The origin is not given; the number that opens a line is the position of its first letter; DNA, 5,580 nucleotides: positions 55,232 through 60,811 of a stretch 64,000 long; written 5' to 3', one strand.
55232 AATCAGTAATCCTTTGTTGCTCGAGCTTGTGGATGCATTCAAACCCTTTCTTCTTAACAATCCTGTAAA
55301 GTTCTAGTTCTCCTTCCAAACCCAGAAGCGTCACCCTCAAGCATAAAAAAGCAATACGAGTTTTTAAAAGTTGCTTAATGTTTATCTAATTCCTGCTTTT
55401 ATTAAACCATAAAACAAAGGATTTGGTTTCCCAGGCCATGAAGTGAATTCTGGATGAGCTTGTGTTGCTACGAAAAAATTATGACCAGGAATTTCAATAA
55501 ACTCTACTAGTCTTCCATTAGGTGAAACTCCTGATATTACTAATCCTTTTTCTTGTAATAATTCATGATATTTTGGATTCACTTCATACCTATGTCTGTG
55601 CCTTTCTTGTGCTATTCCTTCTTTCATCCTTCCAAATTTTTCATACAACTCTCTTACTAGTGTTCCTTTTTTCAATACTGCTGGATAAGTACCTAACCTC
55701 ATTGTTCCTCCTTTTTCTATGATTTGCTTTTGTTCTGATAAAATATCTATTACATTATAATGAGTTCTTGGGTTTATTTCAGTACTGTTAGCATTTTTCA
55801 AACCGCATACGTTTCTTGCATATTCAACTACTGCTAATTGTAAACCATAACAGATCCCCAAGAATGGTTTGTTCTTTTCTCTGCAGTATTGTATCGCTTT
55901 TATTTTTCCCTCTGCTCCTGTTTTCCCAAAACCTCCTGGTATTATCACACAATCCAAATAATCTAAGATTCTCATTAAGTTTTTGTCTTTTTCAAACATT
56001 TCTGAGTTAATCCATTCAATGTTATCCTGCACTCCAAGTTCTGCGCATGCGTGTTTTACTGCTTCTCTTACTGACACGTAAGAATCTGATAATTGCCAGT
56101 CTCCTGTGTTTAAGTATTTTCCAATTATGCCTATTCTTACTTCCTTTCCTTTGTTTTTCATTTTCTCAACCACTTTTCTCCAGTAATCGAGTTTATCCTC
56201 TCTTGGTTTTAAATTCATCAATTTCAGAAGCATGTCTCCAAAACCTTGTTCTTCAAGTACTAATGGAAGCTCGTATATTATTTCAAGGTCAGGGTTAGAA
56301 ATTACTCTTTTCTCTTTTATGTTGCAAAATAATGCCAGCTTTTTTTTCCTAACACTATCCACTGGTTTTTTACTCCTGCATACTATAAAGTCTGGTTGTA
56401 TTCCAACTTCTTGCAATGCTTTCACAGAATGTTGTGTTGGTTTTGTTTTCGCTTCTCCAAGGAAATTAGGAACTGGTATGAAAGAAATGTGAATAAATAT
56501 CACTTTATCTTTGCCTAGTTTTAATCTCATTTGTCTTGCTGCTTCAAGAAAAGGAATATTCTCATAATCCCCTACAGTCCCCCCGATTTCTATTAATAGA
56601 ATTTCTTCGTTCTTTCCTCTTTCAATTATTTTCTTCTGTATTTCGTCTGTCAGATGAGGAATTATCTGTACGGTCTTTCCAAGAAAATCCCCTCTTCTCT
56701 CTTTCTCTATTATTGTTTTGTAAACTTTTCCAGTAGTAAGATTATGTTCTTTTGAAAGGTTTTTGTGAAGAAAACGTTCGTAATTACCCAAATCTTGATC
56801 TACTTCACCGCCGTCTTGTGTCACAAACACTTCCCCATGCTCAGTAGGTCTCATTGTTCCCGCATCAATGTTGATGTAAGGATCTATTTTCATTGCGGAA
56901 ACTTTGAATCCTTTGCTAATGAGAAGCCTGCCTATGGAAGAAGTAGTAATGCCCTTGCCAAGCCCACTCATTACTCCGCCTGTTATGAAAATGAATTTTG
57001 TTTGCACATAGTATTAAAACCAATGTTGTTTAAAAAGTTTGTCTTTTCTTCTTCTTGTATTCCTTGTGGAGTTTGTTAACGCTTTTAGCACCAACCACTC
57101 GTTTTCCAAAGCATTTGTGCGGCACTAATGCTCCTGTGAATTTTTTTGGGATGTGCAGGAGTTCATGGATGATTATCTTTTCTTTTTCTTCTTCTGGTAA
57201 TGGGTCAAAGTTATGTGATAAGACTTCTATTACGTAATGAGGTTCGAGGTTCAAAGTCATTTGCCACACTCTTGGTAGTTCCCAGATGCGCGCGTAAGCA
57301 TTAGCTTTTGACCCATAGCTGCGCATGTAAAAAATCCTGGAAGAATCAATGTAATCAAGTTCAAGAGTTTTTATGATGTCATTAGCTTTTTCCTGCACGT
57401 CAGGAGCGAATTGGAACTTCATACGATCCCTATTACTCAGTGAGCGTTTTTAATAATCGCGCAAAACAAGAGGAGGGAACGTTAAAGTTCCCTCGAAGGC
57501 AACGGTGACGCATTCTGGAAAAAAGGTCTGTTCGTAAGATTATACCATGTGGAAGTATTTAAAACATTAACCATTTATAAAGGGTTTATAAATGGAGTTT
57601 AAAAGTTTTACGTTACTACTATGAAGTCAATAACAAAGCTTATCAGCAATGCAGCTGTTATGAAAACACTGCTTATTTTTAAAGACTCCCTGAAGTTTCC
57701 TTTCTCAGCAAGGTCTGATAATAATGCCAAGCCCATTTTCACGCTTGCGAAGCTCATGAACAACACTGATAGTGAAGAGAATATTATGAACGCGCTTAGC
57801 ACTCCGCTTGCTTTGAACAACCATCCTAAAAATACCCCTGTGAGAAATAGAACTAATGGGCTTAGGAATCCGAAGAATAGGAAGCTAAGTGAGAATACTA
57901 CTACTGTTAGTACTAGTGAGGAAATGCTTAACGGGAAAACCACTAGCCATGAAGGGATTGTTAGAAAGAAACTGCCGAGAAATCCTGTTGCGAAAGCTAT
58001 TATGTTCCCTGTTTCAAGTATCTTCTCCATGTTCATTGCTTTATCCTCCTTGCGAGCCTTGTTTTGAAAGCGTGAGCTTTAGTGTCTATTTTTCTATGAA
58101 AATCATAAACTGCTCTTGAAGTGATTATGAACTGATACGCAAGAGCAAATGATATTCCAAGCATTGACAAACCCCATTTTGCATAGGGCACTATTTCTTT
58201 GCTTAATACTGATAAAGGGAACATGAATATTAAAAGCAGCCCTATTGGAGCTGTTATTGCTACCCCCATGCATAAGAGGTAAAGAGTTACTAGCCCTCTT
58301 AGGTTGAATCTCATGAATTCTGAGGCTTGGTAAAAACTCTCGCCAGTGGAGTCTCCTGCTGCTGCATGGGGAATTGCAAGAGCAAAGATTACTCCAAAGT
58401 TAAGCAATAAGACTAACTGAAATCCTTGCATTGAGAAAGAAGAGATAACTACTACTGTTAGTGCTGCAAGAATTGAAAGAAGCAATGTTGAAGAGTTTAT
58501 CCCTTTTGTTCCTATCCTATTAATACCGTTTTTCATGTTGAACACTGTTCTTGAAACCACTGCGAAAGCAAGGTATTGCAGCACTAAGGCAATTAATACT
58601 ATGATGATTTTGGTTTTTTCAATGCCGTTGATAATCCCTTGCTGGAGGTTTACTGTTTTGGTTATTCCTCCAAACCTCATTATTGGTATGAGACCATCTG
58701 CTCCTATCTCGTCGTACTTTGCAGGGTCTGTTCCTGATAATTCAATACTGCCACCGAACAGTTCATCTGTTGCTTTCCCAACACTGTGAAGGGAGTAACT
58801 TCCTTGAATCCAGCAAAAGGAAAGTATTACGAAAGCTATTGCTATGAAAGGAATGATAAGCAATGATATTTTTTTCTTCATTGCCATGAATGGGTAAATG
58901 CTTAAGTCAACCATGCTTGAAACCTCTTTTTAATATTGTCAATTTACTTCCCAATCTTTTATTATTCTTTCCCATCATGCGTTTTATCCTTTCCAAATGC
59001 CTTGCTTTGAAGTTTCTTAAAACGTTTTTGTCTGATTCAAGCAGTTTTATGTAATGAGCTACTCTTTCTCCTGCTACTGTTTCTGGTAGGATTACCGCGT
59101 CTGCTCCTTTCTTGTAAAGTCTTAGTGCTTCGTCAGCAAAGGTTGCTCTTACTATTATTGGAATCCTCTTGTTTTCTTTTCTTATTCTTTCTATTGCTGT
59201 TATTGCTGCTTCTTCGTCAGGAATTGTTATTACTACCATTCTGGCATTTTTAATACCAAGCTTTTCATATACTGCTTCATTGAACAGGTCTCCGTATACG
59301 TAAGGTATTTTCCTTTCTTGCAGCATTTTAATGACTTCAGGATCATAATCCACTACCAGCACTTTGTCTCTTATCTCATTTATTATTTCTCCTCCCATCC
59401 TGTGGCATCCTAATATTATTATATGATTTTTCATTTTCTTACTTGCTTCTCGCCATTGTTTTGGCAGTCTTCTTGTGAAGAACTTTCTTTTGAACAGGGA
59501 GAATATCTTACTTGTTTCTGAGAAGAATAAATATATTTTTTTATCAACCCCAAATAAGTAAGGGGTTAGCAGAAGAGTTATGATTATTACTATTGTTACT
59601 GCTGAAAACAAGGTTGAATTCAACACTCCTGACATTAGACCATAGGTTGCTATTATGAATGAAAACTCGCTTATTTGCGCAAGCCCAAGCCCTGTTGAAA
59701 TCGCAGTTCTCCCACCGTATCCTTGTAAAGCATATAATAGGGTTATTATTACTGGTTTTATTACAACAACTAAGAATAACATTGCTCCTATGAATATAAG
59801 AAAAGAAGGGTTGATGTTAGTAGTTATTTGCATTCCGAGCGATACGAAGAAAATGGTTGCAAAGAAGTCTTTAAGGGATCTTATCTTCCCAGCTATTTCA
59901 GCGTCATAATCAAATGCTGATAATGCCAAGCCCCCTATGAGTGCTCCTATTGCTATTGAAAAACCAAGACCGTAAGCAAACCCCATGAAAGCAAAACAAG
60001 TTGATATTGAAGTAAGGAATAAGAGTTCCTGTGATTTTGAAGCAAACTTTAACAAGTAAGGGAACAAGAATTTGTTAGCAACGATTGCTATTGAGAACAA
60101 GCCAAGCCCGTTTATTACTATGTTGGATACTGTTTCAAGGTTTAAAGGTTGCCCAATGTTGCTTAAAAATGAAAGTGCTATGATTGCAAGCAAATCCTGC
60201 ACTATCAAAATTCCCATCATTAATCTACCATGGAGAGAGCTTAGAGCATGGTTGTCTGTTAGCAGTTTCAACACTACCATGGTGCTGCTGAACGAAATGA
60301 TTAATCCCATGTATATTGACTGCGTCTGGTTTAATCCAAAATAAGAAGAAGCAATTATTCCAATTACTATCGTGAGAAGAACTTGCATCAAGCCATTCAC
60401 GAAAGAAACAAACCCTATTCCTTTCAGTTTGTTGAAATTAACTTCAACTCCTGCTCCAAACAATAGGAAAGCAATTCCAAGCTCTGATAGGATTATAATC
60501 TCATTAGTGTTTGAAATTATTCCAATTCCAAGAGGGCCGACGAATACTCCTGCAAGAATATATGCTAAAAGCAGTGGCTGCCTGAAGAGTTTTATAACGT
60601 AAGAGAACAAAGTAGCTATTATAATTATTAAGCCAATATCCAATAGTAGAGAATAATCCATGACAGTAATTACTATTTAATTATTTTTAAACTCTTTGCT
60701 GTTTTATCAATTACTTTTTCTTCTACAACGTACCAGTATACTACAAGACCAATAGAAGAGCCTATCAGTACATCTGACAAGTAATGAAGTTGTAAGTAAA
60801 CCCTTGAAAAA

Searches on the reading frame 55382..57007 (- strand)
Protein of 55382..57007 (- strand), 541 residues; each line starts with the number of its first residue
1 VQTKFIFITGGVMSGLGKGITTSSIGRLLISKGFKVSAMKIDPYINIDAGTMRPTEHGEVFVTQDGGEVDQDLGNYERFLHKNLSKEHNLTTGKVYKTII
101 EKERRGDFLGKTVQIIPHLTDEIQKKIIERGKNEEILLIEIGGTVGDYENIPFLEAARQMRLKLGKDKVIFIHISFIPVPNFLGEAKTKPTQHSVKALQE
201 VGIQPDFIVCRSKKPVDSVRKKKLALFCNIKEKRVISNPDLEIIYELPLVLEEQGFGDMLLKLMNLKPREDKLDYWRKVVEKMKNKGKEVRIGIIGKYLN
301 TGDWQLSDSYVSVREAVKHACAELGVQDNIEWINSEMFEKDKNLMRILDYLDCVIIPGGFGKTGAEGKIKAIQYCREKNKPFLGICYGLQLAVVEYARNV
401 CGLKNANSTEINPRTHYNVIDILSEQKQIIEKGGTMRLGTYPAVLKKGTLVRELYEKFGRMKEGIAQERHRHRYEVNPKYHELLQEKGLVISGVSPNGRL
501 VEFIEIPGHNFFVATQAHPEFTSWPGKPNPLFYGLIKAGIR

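Call 54: search_protein_families(library=pfam, proteins=[window:55382-57007:-], max_evalue=0.0001)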
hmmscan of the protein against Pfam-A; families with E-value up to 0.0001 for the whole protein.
window:55382-57007:- (541 aa): 3 families
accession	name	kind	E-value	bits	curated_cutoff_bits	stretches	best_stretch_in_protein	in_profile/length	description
PF06418.20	CTP_synth_N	-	9.9e-119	396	26.1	1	4-266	1-265/265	CTP synthase N-terminus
PF00117.34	GATase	-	1.3e-34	120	22.8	1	306-537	2-189/190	Glutamine amidotransferase class-I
PF07722.19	Peptidase_C26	-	1.9e-05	25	20.5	0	370-520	96-219/219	Peptidase C26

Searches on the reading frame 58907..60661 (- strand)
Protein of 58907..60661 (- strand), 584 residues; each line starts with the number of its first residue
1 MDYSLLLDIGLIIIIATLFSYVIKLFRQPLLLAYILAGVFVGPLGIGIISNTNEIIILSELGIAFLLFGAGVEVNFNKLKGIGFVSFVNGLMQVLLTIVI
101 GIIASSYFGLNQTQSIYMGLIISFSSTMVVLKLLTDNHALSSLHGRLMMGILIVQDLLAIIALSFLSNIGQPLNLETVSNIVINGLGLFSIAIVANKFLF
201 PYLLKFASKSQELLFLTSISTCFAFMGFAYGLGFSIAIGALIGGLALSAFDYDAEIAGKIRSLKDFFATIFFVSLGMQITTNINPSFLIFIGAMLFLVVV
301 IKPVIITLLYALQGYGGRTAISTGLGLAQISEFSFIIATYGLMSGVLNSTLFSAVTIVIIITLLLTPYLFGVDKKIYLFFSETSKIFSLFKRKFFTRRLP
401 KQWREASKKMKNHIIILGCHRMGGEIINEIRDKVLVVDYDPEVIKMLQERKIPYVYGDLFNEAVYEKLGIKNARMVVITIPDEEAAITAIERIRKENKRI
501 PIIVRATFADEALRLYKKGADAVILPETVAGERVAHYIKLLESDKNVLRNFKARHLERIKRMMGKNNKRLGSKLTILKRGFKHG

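Call 54: search_protein_families(library=pfam, proteins=[window:58907-60661:-], max_evalue=0.0001)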
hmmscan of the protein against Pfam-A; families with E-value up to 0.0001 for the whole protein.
window:58907-60661:- (584 aa): 2 families
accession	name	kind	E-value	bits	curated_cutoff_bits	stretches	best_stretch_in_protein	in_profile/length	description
PF00999.27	Na_H_Exchanger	-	1.2e-54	186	26.2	1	14-370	2-374/375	Sodium/hydrogen exchanger, transmembrane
PF02254.24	TrkA_N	-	2.1e-25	89.7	23.8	1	414-526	1-116/116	TrkA-N domain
